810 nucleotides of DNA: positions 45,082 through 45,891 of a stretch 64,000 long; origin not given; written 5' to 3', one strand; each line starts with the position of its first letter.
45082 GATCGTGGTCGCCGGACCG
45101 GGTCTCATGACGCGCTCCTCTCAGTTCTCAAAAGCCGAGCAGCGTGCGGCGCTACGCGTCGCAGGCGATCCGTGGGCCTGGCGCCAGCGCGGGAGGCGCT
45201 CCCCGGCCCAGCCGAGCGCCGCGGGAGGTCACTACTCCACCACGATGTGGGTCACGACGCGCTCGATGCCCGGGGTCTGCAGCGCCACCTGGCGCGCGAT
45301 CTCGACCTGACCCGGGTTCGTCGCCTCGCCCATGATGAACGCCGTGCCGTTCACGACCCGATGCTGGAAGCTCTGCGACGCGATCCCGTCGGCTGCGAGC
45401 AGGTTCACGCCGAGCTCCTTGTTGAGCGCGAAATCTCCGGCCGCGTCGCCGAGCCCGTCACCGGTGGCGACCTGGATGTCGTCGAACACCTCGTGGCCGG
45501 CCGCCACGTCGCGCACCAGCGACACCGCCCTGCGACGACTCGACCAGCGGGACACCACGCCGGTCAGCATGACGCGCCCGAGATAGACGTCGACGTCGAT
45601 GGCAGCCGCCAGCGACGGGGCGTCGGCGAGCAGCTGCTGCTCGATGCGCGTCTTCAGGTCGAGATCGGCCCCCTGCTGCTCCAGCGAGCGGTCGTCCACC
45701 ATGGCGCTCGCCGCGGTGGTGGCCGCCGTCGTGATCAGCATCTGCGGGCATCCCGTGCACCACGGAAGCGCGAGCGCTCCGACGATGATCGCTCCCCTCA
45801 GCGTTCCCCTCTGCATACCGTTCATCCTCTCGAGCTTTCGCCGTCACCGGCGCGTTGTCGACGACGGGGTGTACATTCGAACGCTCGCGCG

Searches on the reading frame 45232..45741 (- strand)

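Call 43: search_protein_families(library=pfam, proteins=[window:45232-45741:-], max_evalue=0.01)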
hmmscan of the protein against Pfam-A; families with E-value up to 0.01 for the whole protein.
window:45232-45741:- (169 aa): 1 family
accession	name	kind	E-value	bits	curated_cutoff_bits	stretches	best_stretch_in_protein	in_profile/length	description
PF04972.22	BON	-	2.5e-19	69.8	27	2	26-92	2-68/69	BON domain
